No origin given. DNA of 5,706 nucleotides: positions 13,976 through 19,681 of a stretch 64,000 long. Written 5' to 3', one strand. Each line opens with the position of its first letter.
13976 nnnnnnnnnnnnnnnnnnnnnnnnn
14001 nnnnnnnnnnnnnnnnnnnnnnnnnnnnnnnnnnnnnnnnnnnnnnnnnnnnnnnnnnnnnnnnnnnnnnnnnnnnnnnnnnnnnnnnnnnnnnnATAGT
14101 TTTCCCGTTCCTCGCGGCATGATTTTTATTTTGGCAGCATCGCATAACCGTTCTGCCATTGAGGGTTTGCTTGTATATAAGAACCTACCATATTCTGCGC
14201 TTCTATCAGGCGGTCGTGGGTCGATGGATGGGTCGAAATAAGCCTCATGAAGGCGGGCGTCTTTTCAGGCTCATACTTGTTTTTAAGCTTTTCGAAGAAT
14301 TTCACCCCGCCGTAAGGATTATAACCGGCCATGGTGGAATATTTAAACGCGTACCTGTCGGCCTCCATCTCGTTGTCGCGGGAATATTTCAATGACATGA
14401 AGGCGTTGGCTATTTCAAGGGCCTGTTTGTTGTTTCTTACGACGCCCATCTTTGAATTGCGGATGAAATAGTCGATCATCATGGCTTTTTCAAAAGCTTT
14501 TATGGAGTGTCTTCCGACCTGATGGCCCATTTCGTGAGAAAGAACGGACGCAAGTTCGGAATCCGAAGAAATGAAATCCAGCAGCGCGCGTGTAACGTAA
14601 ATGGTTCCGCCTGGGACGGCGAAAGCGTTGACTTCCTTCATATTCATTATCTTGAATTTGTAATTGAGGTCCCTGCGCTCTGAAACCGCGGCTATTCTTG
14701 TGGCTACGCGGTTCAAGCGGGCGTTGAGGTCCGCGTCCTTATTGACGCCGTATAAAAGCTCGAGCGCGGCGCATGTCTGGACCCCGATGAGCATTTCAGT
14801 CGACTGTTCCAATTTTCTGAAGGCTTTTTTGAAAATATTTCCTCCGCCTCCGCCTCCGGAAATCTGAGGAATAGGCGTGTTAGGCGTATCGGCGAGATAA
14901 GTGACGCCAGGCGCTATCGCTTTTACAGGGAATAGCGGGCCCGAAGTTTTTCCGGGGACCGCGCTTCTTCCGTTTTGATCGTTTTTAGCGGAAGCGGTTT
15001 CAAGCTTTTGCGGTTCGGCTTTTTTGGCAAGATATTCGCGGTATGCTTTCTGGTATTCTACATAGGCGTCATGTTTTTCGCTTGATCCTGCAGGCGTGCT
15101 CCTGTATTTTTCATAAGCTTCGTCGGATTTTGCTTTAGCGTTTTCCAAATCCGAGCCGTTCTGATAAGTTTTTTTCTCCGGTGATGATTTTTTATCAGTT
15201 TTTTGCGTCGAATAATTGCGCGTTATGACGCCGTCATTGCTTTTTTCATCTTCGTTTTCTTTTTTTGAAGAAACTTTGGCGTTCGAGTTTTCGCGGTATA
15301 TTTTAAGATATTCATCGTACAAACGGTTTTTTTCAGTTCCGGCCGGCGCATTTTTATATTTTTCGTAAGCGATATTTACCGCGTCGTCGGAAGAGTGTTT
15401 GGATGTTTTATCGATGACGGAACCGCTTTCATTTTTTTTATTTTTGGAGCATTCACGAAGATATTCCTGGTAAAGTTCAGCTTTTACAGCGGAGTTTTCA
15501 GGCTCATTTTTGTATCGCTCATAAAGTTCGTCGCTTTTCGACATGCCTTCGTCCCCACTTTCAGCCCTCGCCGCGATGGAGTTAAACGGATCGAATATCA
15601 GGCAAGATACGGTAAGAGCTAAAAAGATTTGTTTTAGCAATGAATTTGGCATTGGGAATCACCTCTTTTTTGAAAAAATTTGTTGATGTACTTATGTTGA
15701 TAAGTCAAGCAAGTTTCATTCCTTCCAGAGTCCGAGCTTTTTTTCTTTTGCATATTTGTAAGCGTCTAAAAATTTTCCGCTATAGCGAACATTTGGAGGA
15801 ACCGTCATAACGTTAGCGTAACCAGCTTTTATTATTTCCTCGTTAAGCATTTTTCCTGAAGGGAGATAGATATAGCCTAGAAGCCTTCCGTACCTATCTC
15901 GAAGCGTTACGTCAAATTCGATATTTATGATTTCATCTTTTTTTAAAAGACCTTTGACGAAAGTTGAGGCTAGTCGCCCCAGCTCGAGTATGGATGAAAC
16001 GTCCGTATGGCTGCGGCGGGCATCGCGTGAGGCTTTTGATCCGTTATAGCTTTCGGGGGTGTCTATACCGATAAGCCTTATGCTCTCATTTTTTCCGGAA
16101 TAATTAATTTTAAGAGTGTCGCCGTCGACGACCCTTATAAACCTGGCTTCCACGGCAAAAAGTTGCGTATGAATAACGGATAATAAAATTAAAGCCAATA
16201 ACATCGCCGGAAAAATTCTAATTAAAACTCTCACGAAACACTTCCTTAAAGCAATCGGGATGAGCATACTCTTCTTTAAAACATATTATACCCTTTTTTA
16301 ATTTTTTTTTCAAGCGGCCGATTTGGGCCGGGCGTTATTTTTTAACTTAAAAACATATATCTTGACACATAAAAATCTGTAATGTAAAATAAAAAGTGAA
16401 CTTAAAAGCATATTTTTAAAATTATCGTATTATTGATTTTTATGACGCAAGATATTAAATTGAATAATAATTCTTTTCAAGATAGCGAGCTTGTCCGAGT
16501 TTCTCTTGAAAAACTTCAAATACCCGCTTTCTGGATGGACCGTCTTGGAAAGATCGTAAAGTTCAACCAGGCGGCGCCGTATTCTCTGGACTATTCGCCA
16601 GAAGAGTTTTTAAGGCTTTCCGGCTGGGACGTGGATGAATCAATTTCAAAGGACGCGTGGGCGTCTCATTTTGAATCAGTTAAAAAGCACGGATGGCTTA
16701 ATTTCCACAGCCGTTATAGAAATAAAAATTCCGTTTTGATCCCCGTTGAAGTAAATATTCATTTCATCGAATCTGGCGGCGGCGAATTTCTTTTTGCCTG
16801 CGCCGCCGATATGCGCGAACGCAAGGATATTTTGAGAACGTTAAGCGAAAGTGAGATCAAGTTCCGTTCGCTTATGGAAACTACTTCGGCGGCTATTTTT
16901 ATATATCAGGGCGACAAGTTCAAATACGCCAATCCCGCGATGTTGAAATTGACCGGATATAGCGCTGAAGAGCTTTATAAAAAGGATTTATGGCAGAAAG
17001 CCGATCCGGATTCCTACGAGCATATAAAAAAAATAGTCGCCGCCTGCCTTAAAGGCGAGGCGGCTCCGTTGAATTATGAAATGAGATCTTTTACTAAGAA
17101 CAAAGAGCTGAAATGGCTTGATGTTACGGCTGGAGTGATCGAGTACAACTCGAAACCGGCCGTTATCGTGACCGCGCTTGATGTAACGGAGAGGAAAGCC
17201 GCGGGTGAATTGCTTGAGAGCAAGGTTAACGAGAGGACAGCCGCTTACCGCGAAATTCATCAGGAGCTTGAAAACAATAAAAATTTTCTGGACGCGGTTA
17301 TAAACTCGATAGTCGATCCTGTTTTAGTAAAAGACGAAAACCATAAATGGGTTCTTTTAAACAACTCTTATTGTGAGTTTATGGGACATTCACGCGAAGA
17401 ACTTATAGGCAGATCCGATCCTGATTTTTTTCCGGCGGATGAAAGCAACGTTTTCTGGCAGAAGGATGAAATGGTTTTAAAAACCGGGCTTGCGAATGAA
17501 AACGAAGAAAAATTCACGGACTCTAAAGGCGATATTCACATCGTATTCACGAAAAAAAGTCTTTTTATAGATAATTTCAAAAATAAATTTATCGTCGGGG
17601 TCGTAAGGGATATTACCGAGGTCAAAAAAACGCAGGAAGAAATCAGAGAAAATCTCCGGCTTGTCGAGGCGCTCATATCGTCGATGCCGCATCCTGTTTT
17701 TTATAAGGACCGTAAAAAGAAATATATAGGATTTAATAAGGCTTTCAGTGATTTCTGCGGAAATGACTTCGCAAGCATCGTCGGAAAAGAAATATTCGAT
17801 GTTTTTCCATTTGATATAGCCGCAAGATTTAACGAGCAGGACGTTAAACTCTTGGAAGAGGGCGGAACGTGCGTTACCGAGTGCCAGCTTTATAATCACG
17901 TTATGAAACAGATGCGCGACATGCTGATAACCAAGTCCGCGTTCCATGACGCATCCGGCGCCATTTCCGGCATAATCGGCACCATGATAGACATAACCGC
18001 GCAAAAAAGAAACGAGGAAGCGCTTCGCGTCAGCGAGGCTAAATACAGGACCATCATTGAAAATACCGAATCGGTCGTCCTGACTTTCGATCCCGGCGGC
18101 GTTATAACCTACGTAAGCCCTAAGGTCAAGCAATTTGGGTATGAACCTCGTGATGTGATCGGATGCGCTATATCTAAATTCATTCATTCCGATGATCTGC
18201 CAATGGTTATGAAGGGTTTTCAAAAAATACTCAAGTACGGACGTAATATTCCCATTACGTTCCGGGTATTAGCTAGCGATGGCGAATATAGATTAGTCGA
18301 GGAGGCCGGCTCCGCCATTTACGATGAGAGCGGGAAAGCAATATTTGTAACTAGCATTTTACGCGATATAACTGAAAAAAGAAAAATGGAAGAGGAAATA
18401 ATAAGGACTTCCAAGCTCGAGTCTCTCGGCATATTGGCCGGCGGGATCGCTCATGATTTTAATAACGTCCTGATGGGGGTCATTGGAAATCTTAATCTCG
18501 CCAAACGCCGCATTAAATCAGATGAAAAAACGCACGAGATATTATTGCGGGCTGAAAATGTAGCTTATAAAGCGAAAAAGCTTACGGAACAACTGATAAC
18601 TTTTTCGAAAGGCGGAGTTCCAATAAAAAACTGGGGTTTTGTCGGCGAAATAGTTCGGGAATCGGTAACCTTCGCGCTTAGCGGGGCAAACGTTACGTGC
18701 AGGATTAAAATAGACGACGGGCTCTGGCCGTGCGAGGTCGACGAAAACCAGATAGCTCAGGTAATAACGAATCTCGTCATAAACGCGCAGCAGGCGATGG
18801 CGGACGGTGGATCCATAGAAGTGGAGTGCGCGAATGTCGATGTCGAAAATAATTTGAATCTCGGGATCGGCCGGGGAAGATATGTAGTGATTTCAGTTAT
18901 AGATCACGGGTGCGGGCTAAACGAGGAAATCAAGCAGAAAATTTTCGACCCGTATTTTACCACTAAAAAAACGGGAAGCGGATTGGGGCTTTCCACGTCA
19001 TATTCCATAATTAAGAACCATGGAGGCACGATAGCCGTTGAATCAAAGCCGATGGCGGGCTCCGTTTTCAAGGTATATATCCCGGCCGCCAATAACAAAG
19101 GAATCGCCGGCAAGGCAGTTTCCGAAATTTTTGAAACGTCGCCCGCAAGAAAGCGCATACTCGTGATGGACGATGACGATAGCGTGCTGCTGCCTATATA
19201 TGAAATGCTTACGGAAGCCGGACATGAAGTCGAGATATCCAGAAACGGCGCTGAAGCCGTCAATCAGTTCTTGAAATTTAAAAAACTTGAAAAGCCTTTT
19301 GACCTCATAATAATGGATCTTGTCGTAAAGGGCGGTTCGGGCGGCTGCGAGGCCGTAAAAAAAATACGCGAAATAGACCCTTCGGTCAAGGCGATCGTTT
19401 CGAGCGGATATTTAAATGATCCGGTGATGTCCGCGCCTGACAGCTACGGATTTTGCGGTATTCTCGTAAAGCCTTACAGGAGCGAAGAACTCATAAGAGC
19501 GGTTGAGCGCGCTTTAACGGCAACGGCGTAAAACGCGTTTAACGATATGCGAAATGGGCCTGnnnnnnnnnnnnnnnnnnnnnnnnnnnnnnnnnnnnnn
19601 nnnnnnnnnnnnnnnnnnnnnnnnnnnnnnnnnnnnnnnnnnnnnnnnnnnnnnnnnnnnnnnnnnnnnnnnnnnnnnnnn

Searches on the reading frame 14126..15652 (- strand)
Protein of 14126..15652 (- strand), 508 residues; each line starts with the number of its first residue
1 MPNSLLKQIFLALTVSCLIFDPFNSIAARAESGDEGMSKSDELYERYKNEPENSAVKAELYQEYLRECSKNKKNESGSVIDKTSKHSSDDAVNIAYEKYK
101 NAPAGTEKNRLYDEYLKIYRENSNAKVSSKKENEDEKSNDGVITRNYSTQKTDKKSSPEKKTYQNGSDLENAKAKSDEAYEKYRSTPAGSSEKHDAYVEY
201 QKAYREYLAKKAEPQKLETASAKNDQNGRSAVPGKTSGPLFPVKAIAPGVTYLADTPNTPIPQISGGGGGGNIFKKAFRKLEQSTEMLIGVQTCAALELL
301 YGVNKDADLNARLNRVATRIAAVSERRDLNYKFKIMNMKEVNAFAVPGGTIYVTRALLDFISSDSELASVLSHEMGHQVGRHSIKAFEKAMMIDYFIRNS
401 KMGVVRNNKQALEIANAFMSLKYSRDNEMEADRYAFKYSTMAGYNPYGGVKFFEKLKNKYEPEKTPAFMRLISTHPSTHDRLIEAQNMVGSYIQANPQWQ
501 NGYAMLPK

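Call 45: search_protein_families(library=pfam, proteins=[window:14126-15652:-], max_evalue=0.00001)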
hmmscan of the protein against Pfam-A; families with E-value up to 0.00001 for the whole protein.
window:14126-15652:- (508 aa): 1 family
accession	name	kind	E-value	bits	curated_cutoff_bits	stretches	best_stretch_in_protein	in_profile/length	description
PF01435.24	Peptidase_M48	-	1e-30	107.4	20.3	1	310-487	4-184/186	Peptidase family M48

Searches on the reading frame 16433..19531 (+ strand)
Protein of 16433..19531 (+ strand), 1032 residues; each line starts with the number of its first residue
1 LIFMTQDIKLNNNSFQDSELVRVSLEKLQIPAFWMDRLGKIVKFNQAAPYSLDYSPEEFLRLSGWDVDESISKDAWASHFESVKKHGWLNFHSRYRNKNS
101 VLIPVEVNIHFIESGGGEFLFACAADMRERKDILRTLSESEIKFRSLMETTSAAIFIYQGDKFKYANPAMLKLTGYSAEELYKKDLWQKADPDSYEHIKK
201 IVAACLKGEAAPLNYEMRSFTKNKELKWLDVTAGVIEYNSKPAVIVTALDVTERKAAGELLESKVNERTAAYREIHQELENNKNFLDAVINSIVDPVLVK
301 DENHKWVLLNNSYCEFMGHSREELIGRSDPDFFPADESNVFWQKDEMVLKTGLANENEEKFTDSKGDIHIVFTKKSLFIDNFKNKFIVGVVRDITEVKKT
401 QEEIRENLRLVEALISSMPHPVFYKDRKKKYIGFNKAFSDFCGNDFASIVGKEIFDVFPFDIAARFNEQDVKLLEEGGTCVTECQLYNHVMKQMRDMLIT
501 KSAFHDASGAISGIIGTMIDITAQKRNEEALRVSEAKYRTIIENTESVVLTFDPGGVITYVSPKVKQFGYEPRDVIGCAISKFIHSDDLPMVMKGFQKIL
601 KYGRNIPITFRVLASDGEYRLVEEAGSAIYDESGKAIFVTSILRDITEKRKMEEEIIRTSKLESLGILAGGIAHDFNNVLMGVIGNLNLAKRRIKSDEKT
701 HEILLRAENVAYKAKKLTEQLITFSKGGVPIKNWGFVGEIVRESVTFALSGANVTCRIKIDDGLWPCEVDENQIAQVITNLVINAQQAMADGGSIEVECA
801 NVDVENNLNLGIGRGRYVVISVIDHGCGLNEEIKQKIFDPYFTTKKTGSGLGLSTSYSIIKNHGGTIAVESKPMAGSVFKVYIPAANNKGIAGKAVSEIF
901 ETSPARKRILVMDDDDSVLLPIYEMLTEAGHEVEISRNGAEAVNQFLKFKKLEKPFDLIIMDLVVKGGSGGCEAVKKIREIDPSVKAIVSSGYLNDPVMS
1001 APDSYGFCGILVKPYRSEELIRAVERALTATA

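Call 45: search_protein_families(library=pfam, proteins=[window:16433-19531:+], max_evalue=0.00001)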
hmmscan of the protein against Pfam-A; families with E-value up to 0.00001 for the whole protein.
window:16433-19531:+ (1032 aa): 7 families
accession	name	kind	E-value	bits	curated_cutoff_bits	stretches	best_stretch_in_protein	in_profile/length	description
PF13426.13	PAS_9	-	1.6e-43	147.6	27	3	547-648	3-103/103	PAS domain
PF08448.16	PAS_4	-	2.1e-43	147.5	23.1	3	416-526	2-110/110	PAS fold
PF00989.32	PAS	-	2.1e-41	140.9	22.6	3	537-646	2-113/113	PAS fold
PF08447.18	PAS_3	-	5.7e-32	110.3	25.6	2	559-642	2-88/89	PAS fold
PF13188.13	PAS_8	-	1e-22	79.6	21.8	1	143-195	2-55/65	PAS domain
PF02518.31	HATPase_c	-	1.2e-21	77.7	26.4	1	770-886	2-110/111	Histidine kinase-, DNA gyrase B-, and HSP90-like ATPase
PF00072.30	Response_reg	-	9.4e-13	48.7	30.2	1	909-1024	1-110/111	Response regulator receiver domain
